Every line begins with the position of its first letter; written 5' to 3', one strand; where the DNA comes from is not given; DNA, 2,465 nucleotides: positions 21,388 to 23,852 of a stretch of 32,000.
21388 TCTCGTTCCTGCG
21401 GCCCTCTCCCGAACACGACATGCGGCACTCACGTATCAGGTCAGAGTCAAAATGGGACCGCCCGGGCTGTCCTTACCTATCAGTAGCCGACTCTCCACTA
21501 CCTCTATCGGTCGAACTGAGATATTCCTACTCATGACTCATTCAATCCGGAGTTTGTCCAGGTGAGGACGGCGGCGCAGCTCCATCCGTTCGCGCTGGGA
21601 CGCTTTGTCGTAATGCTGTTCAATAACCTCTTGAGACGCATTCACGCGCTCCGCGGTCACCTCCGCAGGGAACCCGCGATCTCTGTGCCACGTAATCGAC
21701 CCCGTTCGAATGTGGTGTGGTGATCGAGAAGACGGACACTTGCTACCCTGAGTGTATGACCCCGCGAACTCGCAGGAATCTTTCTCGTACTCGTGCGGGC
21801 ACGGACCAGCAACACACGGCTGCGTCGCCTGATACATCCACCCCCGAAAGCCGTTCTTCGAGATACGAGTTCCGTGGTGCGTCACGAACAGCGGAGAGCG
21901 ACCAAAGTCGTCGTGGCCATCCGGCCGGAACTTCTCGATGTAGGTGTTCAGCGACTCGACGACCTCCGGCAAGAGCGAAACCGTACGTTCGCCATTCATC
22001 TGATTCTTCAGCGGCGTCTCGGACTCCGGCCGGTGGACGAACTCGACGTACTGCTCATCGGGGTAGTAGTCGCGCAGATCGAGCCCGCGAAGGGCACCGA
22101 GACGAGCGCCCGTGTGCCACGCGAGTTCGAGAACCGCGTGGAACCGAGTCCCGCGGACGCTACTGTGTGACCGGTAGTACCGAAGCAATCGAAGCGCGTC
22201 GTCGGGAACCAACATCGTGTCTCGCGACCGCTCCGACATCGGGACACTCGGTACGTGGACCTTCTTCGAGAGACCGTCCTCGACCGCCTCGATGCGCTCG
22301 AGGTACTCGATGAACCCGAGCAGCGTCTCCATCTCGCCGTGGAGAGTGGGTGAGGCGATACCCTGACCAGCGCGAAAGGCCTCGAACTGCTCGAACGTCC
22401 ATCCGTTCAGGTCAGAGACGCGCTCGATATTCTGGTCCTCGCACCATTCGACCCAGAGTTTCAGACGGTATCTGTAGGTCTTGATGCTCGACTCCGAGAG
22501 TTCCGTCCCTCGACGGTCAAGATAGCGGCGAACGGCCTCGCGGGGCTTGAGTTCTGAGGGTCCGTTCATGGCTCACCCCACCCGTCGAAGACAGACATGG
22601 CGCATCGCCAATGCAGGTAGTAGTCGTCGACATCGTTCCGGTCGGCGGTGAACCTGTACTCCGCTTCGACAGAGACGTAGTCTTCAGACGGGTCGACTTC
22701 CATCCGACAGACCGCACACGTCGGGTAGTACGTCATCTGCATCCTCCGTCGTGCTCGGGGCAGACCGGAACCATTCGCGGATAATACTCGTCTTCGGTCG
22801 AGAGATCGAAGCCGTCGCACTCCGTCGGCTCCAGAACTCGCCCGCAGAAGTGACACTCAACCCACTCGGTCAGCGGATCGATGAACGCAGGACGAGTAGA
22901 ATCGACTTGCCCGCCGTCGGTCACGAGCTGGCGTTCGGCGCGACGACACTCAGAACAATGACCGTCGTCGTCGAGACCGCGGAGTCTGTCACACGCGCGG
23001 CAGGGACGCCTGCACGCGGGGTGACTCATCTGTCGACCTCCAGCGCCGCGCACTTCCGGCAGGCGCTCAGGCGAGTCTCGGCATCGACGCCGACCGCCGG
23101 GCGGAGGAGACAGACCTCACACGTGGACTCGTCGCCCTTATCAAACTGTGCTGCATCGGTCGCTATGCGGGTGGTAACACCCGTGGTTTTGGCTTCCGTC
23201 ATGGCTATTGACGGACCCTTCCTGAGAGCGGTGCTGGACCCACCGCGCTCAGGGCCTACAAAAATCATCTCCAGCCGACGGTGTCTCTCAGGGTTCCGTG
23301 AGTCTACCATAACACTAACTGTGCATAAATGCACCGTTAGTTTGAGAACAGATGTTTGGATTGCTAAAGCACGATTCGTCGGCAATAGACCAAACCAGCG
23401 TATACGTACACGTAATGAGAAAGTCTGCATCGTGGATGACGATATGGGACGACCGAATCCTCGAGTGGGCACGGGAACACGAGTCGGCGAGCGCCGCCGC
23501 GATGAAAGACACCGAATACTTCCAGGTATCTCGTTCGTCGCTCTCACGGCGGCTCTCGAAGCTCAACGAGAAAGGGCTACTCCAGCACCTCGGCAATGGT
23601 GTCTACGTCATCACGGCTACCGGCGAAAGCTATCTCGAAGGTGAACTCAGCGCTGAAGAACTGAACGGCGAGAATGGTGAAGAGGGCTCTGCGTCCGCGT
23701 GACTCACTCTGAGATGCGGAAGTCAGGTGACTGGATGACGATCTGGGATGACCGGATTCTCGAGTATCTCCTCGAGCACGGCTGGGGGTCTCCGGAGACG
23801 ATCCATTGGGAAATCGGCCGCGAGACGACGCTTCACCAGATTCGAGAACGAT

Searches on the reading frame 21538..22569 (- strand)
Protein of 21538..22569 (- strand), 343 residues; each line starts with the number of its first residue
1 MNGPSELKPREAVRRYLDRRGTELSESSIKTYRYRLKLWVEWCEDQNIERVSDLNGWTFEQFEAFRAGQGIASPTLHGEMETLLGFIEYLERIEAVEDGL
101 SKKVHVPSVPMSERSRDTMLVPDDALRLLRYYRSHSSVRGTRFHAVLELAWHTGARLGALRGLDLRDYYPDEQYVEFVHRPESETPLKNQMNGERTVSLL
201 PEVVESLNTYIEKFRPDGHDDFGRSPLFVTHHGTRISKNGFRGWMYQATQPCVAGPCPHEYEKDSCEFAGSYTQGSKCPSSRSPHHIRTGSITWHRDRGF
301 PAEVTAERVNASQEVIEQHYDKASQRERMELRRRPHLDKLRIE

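Call 40: search_protein_families(library=pfam, proteins=[window:21538-22569:-], max_evalue=0.01)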
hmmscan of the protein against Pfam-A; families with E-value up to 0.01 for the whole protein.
window:21538-22569:- (343 aa): 2 families
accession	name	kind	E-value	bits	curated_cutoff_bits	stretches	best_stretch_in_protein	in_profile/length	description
PF00589.27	Phage_integrase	-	6.3e-06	26.5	27.1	1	121-248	4-117/172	Phage integrase family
PF02899.23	Phage_int_SAM_1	-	0.0052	17.5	22.3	1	22-90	12-79/83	Phage integrase, N-terminal SAM-like domain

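Call 52: search_protein_families(library=ncbifam, proteins=[window:21538-22569:-], max_evalue=0.01)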
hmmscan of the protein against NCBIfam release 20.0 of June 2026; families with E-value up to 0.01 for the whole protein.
window:21538-22569:- (343 aa): 5 families
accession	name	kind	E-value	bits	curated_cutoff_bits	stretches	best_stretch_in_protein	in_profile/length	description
TIGR02224.1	recomb_XerC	equivalog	1.8e-15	57.1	335.15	1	21-249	10-227/295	tyrosine recombinase XerC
TIGR02225.1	recomb_XerD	equivalog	1.8e-15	57.1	329.6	1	23-248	12-223/290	site-specific tyrosine recombinase XerD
NF001399.0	PRK00283.1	subfamily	8.7e-12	44.9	279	1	15-244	11-227/300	tyrosine recombinase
NF002331.0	PRK01287.1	subfamily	4e-11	42.5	371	1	12-241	29-253/365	site-specific tyrosine recombinase XerC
NF040815.2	recomb_XerA_Arch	equivalog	6.1e-06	26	220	1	22-239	10-194/263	site-specific tyrosine recombinase/integron integrase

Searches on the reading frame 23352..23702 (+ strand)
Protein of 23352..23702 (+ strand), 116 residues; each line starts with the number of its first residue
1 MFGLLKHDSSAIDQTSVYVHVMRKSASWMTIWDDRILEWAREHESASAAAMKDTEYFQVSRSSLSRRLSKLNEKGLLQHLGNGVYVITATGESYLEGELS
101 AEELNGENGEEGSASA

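Call 40: search_protein_families(library=pfam, proteins=[window:23352-23702:+], max_evalue=0.01)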
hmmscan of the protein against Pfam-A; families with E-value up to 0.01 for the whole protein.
window:23352-23702:+ (116 aa): 3 families
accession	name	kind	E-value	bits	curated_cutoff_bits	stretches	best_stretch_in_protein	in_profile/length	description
PF25213.1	HVO_A0261_N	-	3.8e-06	27.1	35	1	36-97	16-73/86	HVO_A0261 N-terminal domain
PF13545.12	HTH_Crp_2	-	0.0028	18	27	1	56-86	31-60/70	Crp-like helix-turn-helix domain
PF12802.13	MarR_2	-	0.0066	17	27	0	55-78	28-51/61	MarR family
